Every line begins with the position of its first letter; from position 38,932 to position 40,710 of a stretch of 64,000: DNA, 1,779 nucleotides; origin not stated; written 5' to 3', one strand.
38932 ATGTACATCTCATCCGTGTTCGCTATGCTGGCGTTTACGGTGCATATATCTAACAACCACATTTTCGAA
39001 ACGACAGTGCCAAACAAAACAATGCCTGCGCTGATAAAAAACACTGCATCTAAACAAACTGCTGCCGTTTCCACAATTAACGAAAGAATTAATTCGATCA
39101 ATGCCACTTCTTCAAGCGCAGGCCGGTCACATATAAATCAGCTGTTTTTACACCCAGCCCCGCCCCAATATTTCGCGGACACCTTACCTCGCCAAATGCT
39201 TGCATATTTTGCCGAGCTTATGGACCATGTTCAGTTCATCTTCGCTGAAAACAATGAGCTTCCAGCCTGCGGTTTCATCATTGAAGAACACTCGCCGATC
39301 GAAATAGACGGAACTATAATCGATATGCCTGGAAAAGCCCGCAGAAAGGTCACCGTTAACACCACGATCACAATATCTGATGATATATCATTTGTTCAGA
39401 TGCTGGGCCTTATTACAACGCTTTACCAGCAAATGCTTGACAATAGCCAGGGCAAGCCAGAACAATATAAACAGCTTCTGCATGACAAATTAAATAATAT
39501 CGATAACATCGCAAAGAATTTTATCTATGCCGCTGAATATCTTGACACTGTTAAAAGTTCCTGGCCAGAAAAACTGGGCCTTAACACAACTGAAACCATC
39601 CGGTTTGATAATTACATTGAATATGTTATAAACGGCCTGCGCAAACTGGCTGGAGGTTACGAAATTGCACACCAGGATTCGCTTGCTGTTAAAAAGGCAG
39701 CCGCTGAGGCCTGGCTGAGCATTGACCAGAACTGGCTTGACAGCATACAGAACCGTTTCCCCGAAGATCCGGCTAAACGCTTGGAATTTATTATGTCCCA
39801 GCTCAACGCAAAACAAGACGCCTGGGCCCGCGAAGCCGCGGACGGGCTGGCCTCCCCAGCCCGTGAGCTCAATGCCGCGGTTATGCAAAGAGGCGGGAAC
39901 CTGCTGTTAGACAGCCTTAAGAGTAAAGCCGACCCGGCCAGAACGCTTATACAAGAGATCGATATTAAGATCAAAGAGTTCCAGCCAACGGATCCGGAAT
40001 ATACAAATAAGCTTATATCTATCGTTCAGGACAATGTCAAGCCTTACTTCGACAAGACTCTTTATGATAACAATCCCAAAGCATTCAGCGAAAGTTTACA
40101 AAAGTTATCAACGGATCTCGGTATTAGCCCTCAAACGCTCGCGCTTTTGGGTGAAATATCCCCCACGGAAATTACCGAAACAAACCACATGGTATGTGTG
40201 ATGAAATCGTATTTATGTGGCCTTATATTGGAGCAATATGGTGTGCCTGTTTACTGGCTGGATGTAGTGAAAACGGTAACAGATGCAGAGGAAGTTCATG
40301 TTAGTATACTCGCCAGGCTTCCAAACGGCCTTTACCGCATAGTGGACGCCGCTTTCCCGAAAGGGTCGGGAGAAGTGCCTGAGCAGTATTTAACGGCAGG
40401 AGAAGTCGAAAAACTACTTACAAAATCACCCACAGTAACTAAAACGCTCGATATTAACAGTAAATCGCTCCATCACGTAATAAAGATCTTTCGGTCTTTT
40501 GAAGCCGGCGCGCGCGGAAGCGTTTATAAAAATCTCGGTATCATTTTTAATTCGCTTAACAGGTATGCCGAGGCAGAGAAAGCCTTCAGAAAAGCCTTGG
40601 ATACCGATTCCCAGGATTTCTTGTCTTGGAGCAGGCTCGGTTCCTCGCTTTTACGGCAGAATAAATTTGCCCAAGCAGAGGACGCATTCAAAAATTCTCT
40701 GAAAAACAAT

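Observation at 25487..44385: Mosaic of long intragenic repeats (X x3, Y x2-3, Z x2, W x3, V x3) covering about 19 kb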

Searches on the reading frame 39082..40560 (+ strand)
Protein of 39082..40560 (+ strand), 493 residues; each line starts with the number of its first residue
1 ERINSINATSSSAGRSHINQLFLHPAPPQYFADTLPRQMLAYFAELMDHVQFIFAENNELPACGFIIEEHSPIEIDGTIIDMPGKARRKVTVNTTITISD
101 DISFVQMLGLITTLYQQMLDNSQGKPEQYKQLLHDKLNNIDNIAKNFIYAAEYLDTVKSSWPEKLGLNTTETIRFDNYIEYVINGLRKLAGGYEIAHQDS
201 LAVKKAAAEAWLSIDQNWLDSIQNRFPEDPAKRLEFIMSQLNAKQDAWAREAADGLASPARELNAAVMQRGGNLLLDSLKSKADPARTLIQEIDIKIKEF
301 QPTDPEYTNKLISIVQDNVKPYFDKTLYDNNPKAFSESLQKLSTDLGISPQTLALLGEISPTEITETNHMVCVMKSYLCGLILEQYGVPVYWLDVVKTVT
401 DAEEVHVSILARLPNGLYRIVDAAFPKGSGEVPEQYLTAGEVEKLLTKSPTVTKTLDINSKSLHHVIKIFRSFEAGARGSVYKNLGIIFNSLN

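Call 87: find_homologous_proteins(query=A9, max_evalue=0.001)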
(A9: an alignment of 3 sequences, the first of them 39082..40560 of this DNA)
Query A9 (3 sequences): 8000 candidates shared short words with the query, none scored E <= 0.001.

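Call 89: find_related_loci(query=A9, collection=genome_contigs, flank=10000)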
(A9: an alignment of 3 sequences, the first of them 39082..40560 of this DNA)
Query A9 (493 aa) in genome_contigs; peptide patterns used: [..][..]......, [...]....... (x = any residue, [..] = any of these).
76 stretches matched a pattern, but none encodes a relative of the query by tblastn (E <= 1e-3).
